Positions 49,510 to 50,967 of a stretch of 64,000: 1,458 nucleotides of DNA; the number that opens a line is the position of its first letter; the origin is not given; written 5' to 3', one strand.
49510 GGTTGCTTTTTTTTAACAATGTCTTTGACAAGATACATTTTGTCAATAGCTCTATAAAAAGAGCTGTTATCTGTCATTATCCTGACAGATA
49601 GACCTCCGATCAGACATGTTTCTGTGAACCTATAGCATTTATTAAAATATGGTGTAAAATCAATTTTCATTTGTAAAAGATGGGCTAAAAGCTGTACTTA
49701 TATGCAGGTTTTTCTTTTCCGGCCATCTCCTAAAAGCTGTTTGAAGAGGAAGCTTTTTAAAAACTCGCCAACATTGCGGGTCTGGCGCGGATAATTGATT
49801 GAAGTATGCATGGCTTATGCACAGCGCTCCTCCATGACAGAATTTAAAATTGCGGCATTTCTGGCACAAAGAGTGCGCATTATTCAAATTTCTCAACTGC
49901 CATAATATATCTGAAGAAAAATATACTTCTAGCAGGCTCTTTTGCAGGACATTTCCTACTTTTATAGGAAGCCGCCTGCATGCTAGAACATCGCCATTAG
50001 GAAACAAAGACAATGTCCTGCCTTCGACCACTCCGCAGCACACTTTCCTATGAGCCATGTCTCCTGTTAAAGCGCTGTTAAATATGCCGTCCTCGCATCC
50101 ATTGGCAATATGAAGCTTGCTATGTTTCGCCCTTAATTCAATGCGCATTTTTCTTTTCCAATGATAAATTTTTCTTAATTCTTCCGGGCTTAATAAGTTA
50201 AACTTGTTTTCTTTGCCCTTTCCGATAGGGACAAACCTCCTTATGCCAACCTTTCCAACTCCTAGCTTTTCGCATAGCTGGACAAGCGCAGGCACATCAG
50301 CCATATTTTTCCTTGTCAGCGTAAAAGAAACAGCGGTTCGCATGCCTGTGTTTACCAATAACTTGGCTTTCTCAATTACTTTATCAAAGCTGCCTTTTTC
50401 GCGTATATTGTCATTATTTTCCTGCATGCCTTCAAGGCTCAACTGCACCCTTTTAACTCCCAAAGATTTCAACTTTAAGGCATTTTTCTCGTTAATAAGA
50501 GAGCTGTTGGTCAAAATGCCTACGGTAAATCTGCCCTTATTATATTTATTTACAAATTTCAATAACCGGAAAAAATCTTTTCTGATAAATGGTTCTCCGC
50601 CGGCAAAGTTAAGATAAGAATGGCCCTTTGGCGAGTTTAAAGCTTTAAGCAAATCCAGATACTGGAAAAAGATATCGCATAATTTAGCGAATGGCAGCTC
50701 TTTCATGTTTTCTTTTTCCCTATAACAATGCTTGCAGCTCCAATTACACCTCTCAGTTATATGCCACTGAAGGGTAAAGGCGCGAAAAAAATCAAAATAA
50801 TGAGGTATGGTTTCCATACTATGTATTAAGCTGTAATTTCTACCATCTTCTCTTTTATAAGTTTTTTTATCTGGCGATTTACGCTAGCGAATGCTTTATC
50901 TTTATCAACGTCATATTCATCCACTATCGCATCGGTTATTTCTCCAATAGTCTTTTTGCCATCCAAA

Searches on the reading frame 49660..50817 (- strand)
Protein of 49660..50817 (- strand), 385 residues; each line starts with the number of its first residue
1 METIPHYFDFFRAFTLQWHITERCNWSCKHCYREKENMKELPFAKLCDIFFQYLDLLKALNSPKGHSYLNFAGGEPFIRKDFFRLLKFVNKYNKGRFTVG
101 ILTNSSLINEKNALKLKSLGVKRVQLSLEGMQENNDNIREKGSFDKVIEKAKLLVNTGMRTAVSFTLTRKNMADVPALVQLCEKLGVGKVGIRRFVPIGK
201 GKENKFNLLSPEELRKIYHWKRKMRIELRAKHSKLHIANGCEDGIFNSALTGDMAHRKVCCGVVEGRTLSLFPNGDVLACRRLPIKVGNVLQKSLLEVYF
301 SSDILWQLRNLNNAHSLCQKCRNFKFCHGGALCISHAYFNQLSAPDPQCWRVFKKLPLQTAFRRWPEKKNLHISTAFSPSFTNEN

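Call 3: search_protein_families(library=pfam, proteins=[window:49660-50817:-], max_evalue=0.1)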
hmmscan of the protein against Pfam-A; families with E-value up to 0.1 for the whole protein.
window:49660-50817:- (385 aa): 3 families
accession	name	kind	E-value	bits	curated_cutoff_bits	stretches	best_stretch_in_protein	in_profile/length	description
PF04055.27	Radical_SAM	-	8.3e-20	72.1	29.5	1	20-181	3-165/166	Radical SAM superfamily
PF13186.11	SPASM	-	2.3e-06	28.2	21.5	1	261-321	1-66/67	Iron-sulfur cluster-binding domain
PF13353.11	Fer4_12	-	0.0013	19.5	22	1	22-131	13-116/137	4Fe-4S single cluster domain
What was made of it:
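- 49660..50817 (-): Radical SAM/SPASM peptide maturase (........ family). Proposed client of PqqD-A. Pfam Radical_SAM plus SPASM (call 3).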

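Call 4: search_protein_families(library=ncbifam, proteins=[window:49660-50817:-], max_evalue=0.1)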
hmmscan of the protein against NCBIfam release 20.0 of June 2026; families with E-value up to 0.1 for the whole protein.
window:49660-50817:- (385 aa): 80 families (the best 25 are shown)
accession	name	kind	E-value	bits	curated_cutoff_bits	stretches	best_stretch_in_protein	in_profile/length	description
TIGR04340.1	rSAM_ACGX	hypoth_equivalog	4.6e-53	180.6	400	1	13-351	2-339/341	radical SAM/SPASM domain protein, ACGX system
TIGR04082.1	rSAM_for_selen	equivalog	4.6e-42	144.4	350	1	10-349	195-515/516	thio(seleno)oxazole modification radical SAM maturase SbtM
TIGR04303.1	GeoRSP_rSAM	equivalog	8.2e-42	143.9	400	1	14-350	5-325/325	GeoRSP system radical SAM/SPASM protein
TIGR03962.1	mycofact_rSAM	equivalog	3.9e-38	131.5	265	1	15-350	13-332/339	mycofactocin radical SAM maturase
TIGR04545.1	rSAM_ahbD_hemeb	equivalog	1.3e-36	126.8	500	1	17-338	3-322/339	heme b synthase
TIGR04053.2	TIGR04053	equivalog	1.5e-36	126.4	395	2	14-224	8-213/366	TIGR04053 family radical SAM/SPASM domain-containing protein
TIGR04546.1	rSAM_ahbC_deAc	equivalog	1.1e-32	113.4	650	2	16-217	41-235/390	12,18-didecarboxysiroheme deacetylase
TIGR04055.1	rSAM_NirJ2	equivalog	8.7e-32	110.9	500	1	17-347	3-320/326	putative heme d1 biosynthesis radical SAM protein NirJ2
TIGR04054.1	rSAM_NirJ1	equivalog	1.5e-31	109.4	650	1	17-236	39-253/387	putative heme d1 biosynthesis radical SAM protein NirJ1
TIGR04133.1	rSAM_w_lipo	hypoth_equivalog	2.6e-31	108.8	425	1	14-334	24-334/350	TIGR04133 family radical SAM/SPASM protein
TIGR04051.1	rSAM_NirJ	equivalog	8.3e-31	107.2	515.45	1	18-207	6-188/354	heme d1 biosynthesis radical SAM protein NirJ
NF050035.1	rSAM_WgK_link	exception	1.2e-30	106.8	650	2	18-204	13-193/367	radical SAM/SPASM peptide maturase WgkB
NF041298.1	rSAM_mat_DynA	equivalog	1.5e-27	96.5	450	1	21-354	8-344/356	dynobactin maturation radical SAM/SPASM protein DynA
TIGR04347.1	pseudo_SAM_Halo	equivalog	1.8e-27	96.6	525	2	17-204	41-221/390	TIGR04347 family pseudo-SAM/SPASM protein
TIGR02109.1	PQQ_syn_pqqE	equivalog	4.8e-27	94.8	381.35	1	17-357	10-338/358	pyrroloquinoline quinone biosynthesis protein PqqE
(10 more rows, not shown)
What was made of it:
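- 49660..50817 (-): The best NCBIfam match is the ACGX-system rSAM, below its cut-off (call 4).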

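Call 8: find_related_loci(query=window:49660-50817:-, collection=genome_contigs, flank=8000)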
Query window:49660-50817:- (385 aa) in genome_contigs; peptide patterns used: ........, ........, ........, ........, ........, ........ (x = any residue, [..] = any of these).
107 stretches matched a pattern; 3 encode a relative of the query (tblastn E <= 1e-3); 3 distinct loci.
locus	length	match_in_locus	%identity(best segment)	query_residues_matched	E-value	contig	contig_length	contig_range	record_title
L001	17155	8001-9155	89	1-385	0e+0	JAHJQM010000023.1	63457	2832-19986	MAG: Candidatus Omnitrophota bacterium isolate OS_PC_MetaG.mb.108 OS_PC_MetaG.mb.108_k141_292453, whole genome shotgun s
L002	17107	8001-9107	50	9-383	3e-118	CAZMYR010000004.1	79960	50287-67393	MAG TPA_asm: uncultured Planctomycetia bacterium isolate binchicken_co34_514 genome assembly, contig: NODE_324_length_79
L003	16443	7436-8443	37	9-354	4e-64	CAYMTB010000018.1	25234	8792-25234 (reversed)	MAG TPA_asm: uncultured Syntrophorhabdaceae bacterium isolate SRP142039_co1_93 genome assembly, contig: NODE_1300_length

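Call 16: find_related_loci(query=A1, collection=metagenome_contigs, flank=6000)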
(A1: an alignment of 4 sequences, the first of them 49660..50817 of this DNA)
Query A1 (385 aa) in metagenome_contigs; peptide patterns used: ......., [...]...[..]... (x = any residue, [..] = any of these).
600 stretches matched a pattern (row limit reached: there are more); 437 encode a relative of the query (tblastn E <= 1e-3); the best 80 are kept; 80 distinct loci.
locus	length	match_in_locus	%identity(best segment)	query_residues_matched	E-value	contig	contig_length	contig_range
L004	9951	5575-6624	46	14-368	2e-104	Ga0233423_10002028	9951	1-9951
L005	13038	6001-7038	47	12-356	2e-101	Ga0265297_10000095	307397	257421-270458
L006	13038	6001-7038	45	12-356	5e-99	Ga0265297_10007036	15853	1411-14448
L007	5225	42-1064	46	12-357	9e-98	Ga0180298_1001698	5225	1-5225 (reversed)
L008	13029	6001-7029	48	12-357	7e-97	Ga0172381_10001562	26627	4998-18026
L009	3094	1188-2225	46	12-356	1e-98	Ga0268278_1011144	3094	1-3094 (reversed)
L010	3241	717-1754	46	12-356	3e-98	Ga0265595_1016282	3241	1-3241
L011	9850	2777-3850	44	6-357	2e-95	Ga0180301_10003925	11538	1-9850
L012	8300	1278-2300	43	12-357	7e-91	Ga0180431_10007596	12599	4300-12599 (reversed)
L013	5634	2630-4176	44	12-358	3e-90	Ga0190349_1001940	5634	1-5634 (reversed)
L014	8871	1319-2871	44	12-358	7e-89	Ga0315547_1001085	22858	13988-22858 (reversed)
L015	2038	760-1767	43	12-357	5e-92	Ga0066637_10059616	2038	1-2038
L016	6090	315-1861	43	12-358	3e-87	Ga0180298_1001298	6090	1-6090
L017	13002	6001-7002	42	14-357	3e-85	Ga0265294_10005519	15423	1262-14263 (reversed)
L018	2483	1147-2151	44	12-357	5e-87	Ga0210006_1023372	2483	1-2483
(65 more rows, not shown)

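Call 40: search_protein_families(library=pfam, proteins=[L002:9117-10733:+, L004:6654-8231:+, L004:8416-9267:+, L011:1551-2486:+, L011:3905-4666:+, L011:7852-9054:-, L004:3774-5258:+, L003:8906-12262:+, L003:12259-13110:+], max_evalue=1)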
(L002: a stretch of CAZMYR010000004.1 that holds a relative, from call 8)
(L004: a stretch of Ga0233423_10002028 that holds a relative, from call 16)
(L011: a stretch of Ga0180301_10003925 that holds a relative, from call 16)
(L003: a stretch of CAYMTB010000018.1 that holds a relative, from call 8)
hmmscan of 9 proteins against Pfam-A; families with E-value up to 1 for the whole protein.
L002:9117-10733:+ (538 aa): 9 families
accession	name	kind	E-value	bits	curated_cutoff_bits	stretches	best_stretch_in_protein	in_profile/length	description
PF08241.18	Methyltransf_11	-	7.4e-13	49.4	21.2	1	267-362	2-94/95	Methyltransferase domain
PF13649.12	Methyltransf_25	-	2.1e-12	48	27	1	265-359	1-97/97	Methyltransferase domain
PF13847.12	Methyltransf_31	-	1.4e-05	25.2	27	1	265-362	7-108/145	Methyltransferase domain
PF08242.18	Methyltransf_12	-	2.1e-05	25.6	30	1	267-361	2-98/98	Methyltransferase domain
PF01209.24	Ubie_methyltran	-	0.001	18.9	20.1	1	265-365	51-153/233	ubiE/COQ5 methyltransferase family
PF19477.4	DUF6014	-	0.014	15.5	25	1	417-523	26-125/174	Family of unknown function (DUF6014)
PF13489.12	Methyltransf_23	-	0.031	14.4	27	1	253-363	14-116/164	Methyltransferase domain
PF05891.18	Methyltransf_PK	-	0.037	14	27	1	258-361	52-157/218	AdoMet dependent proline di-methyltransferase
PF20922.3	Anamorsin_N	-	0.12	12.5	27.1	1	317-407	42-128/163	Anamorsin, N-terminal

L004:6654-8231:+ (525 aa): 5 families
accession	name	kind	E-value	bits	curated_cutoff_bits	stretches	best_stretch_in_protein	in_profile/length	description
PF08241.18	Methyltransf_11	-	1.7e-16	61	21.2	1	266-361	2-94/95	Methyltransferase domain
PF13649.12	Methyltransf_25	-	7.9e-15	55.8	27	1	264-358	1-97/97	Methyltransferase domain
PF01209.24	Ubie_methyltran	-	8.1e-07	29.1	20.1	1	251-367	35-156/233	ubiE/COQ5 methyltransferase family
PF05148.21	Methyltransf_8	-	0.016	15.5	27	1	312-360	109-154/219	Hypothetical methyltransferase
PF13489.12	Methyltransf_23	-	0.097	12.8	27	1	252-361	14-115/164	Methyltransferase domain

L004:8416-9267:+ (283 aa): 9 families
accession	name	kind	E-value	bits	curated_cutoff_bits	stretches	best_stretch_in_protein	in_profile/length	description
PF07475.17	Hpr_kinase_C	-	0.0012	18.9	33.3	1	129-186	4-59/171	HPr Serine kinase C-terminal domain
PF13401.12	AAA_22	-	0.0024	18.6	27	1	142-185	4-33/130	AAA domain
PF13555.12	AAA_29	-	0.0027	17.8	27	1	135-159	15-38/61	P-loop containing region of AAA domain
PF00005.33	ABC_tran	-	0.0073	17.4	25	1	144-168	12-36/137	ABC transporter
PF13671.12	AAA_33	-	0.029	15.1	27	1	146-176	2-32/143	AAA domain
PF03193.22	RsgA_GTPase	-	0.046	14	30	1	134-163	97-126/174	RsgA GTPase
PF13304.12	AAA_21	-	0.047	14.2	27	0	147-163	3-19/304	AAA domain, putative AbiEii toxin, Type IV TA system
PF19263.5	DUF5906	-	0.2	12.8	27.6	0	148-174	1-31/114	Family of unknown function (DUF5906)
PF13238.12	AAA_18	-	0.22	12.4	29.4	1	146-167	1-22/128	AAA domain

L011:1551-2486:+ (311 aa): 2 families
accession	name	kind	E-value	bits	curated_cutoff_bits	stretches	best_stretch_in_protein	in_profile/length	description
PF07475.17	Hpr_kinase_C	-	0.06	13.3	33.3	1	154-187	26-59/171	HPr Serine kinase C-terminal domain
PF25199.1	nSTAND_NTPase5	-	0.14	12.4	34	1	139-166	34-61/145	Novel STAND NTPase 5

L011:3905-4666:+ (253 aa): 3 families
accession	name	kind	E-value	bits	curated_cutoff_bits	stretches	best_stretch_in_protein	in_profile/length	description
PF14371.13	DUF4412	-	0.0051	17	21.6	1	152-253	88-187/191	Domain of unknown function (DUF4412)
PF20113.4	DUF6503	-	0.0061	16.5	22.9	1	14-89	3-75/255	Family of unknown function (DUF6503)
PF17131.11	LolA_like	-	0.015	15.4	30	1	151-195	71-120/184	Outer membrane lipoprotein-sorting protein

L011:7852-9054:- (400 aa): 2 families
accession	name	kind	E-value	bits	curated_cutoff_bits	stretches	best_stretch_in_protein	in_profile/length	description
PF14907.12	NTP_transf_5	-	1.9e-43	149.3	31.2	1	44-293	2-248/249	Uncharacterised nucleotidyltransferase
PF20222.3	DUF6581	-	0.078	12.3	27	1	14-100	66-147/401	Family of unknown function (DUF6581)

L004:3774-5258:+ (494 aa): 2 families
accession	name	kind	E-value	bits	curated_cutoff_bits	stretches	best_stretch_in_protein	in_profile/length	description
PF01663.27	Phosphodiest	-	9.1e-15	55.5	23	2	76-330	47-241/342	Type I phosphodiesterase / nucleotide pyrophosphatase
PF10651.15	BppU_N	-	0.11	12.7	23.1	1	155-227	74-141/142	BppU N-terminal domain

L003:8906-12262:+ (1118 aa): 3 families
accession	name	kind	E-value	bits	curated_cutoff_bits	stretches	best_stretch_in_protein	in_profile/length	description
PF00753.33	Lactamase_B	-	6.1e-06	26.7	22.7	1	706-743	20-61/196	Metallo-beta-lactamase superfamily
PF12706.13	Lactamase_B_2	-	7.9e-06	26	27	1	704-747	3-52/200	Beta-lactamase superfamily domain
PF13483.12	Lactamase_B_3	-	0.12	12.8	24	1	703-767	18-80/160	Beta-lactamase superfamily domain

L003:12259-13110:+ (283 aa): 3 families
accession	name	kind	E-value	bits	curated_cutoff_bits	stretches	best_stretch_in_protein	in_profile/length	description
PF13243.12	SQHop_cyclase_C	-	1.2e-08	34.8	26.1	2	177-257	150-227/319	Squalene-hopene cyclase C-terminal domain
PF13249.12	SQHop_cyclase_N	-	0.00064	19.4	26.2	0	87-132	27-77/291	Squalene-hopene cyclase N-terminal domain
PF00432.27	Prenyltrans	-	0.0063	16.4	26.5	1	103-208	53-170/304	Prenyltransferase alpha-alpha toroid domain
